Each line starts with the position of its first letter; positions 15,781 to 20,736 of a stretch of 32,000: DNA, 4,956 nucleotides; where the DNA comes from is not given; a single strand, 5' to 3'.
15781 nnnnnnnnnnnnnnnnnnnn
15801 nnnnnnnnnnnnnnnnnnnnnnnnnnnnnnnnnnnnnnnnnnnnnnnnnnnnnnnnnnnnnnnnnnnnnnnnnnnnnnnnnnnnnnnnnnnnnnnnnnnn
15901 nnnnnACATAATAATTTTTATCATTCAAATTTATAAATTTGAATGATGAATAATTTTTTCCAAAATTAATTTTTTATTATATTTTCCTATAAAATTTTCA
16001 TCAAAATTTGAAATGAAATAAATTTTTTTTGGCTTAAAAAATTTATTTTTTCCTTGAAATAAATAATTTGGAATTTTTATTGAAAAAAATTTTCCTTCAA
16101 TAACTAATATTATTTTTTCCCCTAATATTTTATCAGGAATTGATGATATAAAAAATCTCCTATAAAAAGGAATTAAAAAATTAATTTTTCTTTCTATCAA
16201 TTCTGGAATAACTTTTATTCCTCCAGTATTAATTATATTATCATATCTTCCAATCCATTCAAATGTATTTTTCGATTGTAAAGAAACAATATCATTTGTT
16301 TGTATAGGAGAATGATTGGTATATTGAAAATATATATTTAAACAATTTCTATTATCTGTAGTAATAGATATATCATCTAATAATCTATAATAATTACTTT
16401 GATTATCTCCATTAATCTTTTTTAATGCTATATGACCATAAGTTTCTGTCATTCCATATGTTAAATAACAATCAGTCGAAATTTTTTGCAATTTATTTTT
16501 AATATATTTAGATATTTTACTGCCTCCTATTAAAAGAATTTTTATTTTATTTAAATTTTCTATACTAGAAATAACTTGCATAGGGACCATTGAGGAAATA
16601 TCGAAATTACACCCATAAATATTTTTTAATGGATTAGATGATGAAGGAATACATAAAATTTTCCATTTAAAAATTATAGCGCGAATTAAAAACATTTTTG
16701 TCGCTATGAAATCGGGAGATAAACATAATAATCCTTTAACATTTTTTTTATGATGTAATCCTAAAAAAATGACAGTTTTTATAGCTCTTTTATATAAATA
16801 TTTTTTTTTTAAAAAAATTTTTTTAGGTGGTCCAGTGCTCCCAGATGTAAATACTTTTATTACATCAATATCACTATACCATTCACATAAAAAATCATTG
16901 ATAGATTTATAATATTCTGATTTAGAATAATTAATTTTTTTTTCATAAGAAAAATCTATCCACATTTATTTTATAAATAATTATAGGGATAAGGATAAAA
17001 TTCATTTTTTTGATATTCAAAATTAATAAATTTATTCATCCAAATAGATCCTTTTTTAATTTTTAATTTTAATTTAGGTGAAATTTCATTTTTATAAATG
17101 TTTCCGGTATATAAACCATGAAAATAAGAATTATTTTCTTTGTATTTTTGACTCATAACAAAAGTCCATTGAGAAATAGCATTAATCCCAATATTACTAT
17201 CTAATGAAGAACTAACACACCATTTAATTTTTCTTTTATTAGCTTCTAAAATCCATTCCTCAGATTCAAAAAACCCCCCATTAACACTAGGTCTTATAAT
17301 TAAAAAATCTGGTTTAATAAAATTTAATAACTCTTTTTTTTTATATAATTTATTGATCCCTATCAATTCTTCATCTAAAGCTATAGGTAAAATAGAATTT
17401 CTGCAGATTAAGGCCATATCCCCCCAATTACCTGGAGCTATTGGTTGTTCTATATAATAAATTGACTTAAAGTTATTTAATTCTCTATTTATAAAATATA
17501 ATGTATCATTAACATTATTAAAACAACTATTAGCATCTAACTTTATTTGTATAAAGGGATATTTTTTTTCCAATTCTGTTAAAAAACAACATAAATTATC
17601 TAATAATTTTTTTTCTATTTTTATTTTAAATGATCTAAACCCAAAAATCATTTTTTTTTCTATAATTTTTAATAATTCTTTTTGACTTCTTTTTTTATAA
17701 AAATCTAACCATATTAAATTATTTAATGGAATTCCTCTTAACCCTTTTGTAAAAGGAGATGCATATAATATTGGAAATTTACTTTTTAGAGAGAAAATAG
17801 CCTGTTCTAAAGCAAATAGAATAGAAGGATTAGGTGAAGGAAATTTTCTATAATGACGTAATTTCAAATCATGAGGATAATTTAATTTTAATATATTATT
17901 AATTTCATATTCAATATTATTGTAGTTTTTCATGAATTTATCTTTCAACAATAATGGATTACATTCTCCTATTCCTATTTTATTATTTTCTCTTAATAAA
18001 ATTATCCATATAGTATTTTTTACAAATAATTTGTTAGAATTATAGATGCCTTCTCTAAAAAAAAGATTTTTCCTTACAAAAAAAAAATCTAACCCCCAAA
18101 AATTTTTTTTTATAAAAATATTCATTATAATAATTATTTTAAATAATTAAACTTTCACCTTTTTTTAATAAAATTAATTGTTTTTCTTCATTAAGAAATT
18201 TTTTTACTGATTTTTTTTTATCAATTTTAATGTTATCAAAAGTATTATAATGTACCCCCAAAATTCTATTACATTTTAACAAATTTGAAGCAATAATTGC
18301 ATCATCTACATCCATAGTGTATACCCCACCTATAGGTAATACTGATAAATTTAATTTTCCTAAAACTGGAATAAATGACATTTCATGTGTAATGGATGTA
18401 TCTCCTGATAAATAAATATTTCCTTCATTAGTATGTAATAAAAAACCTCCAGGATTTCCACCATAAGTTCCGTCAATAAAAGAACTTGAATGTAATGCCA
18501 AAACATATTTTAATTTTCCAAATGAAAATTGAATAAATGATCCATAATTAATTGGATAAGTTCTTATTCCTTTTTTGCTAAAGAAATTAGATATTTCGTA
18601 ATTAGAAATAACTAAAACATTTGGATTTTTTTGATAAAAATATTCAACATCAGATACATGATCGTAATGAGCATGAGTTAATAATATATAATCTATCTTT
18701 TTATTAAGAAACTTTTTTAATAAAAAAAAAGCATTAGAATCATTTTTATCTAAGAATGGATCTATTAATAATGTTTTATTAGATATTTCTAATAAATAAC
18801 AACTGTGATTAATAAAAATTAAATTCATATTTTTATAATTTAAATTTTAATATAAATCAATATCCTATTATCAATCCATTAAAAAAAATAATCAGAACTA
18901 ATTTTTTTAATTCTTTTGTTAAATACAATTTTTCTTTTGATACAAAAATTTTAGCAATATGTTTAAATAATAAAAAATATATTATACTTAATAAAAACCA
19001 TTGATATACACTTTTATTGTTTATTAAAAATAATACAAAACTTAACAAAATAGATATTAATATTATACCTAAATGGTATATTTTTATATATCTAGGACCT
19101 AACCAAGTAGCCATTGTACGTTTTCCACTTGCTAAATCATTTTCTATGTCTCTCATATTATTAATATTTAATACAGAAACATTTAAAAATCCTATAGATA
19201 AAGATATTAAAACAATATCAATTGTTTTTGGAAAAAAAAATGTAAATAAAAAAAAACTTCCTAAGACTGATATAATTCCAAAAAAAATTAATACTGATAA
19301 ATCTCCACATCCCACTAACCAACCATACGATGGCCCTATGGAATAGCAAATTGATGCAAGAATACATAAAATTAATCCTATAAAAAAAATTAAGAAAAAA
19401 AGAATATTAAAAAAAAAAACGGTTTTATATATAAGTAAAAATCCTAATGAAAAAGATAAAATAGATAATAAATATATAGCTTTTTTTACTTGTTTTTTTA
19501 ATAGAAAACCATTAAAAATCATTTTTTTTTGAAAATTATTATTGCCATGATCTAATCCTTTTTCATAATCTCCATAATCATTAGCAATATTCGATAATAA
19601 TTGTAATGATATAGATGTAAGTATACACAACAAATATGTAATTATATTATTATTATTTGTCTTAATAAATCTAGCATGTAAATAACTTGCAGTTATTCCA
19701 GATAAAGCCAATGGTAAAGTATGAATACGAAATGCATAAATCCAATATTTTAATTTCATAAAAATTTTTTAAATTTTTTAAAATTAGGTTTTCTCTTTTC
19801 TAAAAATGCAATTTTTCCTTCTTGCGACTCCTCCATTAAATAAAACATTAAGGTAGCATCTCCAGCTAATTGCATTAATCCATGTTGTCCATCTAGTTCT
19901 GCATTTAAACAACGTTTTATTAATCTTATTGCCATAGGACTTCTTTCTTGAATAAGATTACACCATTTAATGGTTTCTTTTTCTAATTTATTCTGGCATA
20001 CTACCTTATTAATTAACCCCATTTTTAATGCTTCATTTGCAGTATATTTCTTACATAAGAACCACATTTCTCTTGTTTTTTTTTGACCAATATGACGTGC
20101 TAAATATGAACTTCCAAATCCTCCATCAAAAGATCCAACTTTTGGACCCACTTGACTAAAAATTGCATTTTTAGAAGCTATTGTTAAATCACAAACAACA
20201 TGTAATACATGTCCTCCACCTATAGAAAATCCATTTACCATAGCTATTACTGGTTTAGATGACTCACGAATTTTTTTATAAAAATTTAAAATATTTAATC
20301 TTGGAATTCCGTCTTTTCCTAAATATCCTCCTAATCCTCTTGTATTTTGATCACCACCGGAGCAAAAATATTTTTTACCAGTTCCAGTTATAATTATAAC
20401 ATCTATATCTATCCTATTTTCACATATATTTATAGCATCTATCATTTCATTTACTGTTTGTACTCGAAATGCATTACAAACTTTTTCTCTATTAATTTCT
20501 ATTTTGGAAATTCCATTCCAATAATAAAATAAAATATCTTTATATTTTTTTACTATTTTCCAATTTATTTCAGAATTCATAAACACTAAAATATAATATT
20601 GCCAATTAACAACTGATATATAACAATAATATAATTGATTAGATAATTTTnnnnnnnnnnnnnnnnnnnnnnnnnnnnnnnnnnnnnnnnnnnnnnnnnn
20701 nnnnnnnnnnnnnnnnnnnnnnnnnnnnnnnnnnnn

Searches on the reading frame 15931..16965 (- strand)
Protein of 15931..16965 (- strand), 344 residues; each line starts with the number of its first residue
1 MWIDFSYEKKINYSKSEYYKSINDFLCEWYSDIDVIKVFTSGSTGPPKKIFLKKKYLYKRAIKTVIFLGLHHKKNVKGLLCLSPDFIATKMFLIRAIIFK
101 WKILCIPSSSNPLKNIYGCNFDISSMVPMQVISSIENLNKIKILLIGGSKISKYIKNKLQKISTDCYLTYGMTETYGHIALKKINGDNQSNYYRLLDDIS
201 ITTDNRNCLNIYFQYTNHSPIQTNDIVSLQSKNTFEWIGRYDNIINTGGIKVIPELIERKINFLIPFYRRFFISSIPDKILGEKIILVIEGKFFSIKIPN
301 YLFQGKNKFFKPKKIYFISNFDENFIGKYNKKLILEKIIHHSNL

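Call 44: search_protein_families(library=ncbifam, proteins=[window:15931-16965:-], max_evalue=0.00001)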
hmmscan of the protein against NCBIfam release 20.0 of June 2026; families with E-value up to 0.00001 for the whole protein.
window:15931-16965:- (344 aa): 17 families
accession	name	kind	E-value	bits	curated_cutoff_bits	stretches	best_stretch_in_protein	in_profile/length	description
NF005877.1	PRK07824.1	equivalog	2.4e-20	72.9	345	1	37-335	47-359/362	o-succinylbenzoate--CoA ligase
TIGR01923.1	menE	equivalog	9.1e-20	70.9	330.15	1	38-331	119-439/442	o-succinylbenzoate--CoA ligase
NF006539.0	PRK09029.1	equivalog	3.9e-17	62.3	494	1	27-310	130-423/458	o-succinylbenzoate--CoA ligase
NF004837.0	PRK06187.1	subfamily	7.8e-14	50.8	476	1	35-187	173-335/531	long-chain-fatty-acid--CoA ligase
NF002966.0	PRK03640.1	equivalog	1.5e-11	43.6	556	1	35-180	144-295/483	o-succinylbenzoate--CoA ligase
NF005662.0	PRK07445.1-4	equivalog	2e-11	43.1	640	1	88-338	176-461/467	O-succinylbenzoic acid--CoA ligase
TIGR03098.1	ligase_PEP_1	hypoth_equivalog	4e-11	42.1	592.35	0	224-334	401-514/517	acyl-CoA ligase (AMP-forming), exosortase A system-associated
NF005660.0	PRK07445.1-2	equivalog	1.2e-10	40.8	525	1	124-336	160-388/397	O-succinylbenzoic acid--CoA ligase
NF005797.0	PRK07638.1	equivalog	5.6e-10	38.3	518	1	237-334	379-475/487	acyl-CoA synthetase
NF052269.1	Staph_lig_FadD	equivalog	2.7e-09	35.9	650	0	36-178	154-304/499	long-chain-fatty-acid--CoA ligase FadD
NF006167.0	PRK08308.1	equivalog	2.3e-08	33.4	513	1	130-332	202-405/414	acyl-CoA synthetase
TIGR01733.1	AA-adenyl-dom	subfamily_domain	5.3e-08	32.1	317.4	1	38-190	126-288/409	amino acid adenylation domain-containing protein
TIGR02275.1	DHB_AMP_lig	equivalog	5.9e-08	31.4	723.55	0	222-333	410-524/526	(2,3-dihydroxybenzoyl)adenylate synthase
NF008192.1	PRK10946.1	equivalog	6.6e-08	31.3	783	0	223-338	412-529/534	(2,3-dihydroxybenzoyl)adenylate synthase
NF005702.0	PRK07514.1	subfamily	3.6e-07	28.9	558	1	221-337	380-499/506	malonyl-CoA synthase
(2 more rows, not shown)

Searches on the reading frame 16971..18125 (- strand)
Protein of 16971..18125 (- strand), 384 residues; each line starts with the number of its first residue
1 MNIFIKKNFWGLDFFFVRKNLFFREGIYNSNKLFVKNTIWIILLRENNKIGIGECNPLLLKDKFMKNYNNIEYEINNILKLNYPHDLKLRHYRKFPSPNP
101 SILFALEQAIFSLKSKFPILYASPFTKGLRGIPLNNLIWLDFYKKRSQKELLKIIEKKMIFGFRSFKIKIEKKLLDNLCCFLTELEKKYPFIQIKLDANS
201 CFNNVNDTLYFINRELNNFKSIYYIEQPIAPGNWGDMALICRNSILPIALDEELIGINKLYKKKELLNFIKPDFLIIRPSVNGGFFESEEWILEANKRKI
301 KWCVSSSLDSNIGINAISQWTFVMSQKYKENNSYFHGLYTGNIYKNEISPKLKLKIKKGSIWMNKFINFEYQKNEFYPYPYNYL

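Call 44: search_protein_families(library=ncbifam, proteins=[window:16971-18125:-], max_evalue=0.00001)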
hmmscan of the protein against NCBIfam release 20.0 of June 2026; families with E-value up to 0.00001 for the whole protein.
window:16971-18125:- (384 aa): 5 families
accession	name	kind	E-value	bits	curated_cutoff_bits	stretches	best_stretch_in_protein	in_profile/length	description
TIGR01927.1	menC_gam_Gplu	equivalog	2.8e-19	69.5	130.55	1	22-322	6-280/307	o-succinylbenzoate synthase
NF002739.0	PRK02714.1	equivalog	5.3e-16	59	259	1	34-327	26-293/320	o-succinylbenzoate synthase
NF003473.0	PRK05105.1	equivalog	1.5e-14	53.8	236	1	40-320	32-286/331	o-succinylbenzoate synthase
TIGR01928.1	menC_lowGC_arch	equivalog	1.6e-12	47.1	200.65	1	147-313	133-289/325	o-succinylbenzoate synthase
NF002782.0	PRK02901.1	equivalog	6.7e-08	31.9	288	1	162-364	102-291/328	o-succinylbenzoate synthase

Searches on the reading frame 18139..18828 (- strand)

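Call 44: search_protein_families(library=ncbifam, proteins=[window:18139-18828:-], max_evalue=0.00001)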
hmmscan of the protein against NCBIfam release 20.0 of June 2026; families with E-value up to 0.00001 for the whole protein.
window:18139-18828:- (229 aa): 2 families
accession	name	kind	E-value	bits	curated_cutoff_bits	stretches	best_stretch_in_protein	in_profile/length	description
NF001911.0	PRK00685.1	equivalog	6.1e-58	196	144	1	1-227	1-226/228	metal-dependent hydrolase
NF049846.1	blaAHM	exception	4.4e-06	25.8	590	1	9-65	74-130/304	AHM family subclass B3-like metallo-beta-lactamase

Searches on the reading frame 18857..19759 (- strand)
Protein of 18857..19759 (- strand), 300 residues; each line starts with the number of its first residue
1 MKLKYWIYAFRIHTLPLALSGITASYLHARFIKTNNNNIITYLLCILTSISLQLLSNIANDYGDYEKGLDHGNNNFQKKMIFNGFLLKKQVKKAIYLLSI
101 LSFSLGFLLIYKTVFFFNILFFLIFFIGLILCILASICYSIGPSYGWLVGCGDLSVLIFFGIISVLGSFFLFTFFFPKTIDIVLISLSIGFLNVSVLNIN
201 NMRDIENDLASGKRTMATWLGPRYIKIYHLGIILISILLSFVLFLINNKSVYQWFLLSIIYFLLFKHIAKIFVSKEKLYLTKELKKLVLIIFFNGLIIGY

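Call 44: search_protein_families(library=ncbifam, proteins=[window:18857-19759:-], max_evalue=0.00001)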
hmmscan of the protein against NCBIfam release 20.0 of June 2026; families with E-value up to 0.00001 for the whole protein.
window:18857-19759:- (300 aa): 11 families
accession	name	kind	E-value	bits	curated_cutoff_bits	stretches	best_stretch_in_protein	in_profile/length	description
NF004750.0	PRK06080.1-2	equivalog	1.6e-62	211.6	346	1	2-293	5-289/301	1,4-dihydroxy-2-naphthoate polyprenyltransferase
TIGR00751.1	menA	equivalog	1.6e-44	152.5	102.15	1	11-295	1-278/284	1,4-dihydroxy-2-naphthoate octaprenyltransferase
NF004751.0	PRK06080.1-3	equivalog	6.1e-40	137.6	264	1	3-291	10-282/296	1,4-dihydroxy-2-naphthoate polyprenyltransferase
NF004754.0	PRK06080.1-6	equivalog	1.4e-38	133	522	1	4-274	10-273/308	1,4-dihydroxy-2-naphthoate polyprenyltransferase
NF004749.0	PRK06080.1-1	equivalog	3.6e-17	62.5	277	1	3-284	19-287/311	1,4-dihydroxy-2-naphthoate polyprenyltransferase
NF009926.0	PRK13387.1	equivalog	6.2e-15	55.1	316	1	34-272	33-279/317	1,4-dihydroxy-2-naphthoate polyprenyltransferase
NF004617.0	PRK05951.1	equivalog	7.9e-13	48.2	239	1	38-274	42-272/306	prenyltransferase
NF004753.0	PRK06080.1-5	equivalog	1.3e-10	41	555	1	4-267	13-267/312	1,4-dihydroxy-2-naphthoate polyprenyltransferase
NF004752.0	PRK06080.1-4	subfamily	1e-08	35.2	289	1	30-276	32-270/300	1,4-dihydroxy-2-naphthoate polyprenyltransferase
NF009523.0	PRK12884.1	equivalog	4.7e-07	29.3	269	1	39-279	36-254/279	prenyltransferase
TIGR01476.1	chlor_syn_BchG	subfamily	4.4e-06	26.4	212.3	1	34-281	31-254/283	(bacterio)chlorophyll synthase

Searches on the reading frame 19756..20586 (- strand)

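Call 44: search_protein_families(library=ncbifam, proteins=[window:19756-20586:-], max_evalue=0.00001)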
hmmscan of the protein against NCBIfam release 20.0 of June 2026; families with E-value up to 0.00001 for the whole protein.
window:19756-20586:- (276 aa): 68 families (the best 25 are shown)
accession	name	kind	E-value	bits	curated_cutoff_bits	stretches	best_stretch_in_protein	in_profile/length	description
NF005637.0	PRK07396.1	equivalog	9.6e-126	418.7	380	1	6-275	3-272/273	1,4-dihydroxy-2-naphthoyl-CoA synthase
TIGR01929.1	menB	equivalog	6.6e-118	392.9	342.7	1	15-272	1-259/259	1,4-dihydroxy-2-naphthoyl-CoA synthase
TIGR03210.1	badI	equivalog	3.1e-84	282.3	467.6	1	15-272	1-256/256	2-ketocyclohexanecarboxyl-CoA hydrolase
NF006186.0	PRK08321.1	equivalog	1.8e-79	267.4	378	1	9-273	14-299/302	1,4-dihydroxy-2-naphthoyl-CoA synthase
NF004475.0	PRK05809.1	subfamily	2.8e-46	158.1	394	1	15-271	3-259/260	short-chain-enoyl-CoA hydratase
NF051848.1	EnCoAHydtEchA19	equivalog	1.5e-38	132.9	400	1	29-271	13-257/258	enoyl-CoA hydratase EchA19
NF006007.0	PRK08138.1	subfamily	2.6e-38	131.9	355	1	24-270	16-259/261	enoyl-CoA hydratase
NF004517.0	PRK05862.1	equivalog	4.2e-37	128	396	1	14-271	2-256/257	enoyl-CoA hydratase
NF005802.0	PRK07657.1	equivalog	5.4e-37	127.7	363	1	23-270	11-258/260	enoyl-CoA hydratase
NF004781.0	PRK06127.1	subfamily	6.1e-36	124.5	291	1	18-270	13-267/269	enoyl-CoA hydratase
NF005073.0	PRK06495.1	subfamily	1.1e-34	119.9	296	1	28-270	16-255/257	enoyl-CoA hydratase/isomerase family protein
NF006109.0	PRK08260.1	subfamily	1.7e-34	119.4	320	2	105-271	108-277/296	enoyl-CoA hydratase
NF007239.0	PRK09674.1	equivalog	7.1e-34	117.4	371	1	22-270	10-255/257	2,3-dehydroadipyl-CoA hydratase PaaF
NF046063.1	oxepin_alt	equivalog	1.1e-33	116.8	300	1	31-268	15-254/254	oxepin-CoA hydrolase, alternative type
NF006140.0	PRK08290.1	subfamily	1.4e-33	116.3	280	1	100-234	112-244/292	enoyl-CoA hydratase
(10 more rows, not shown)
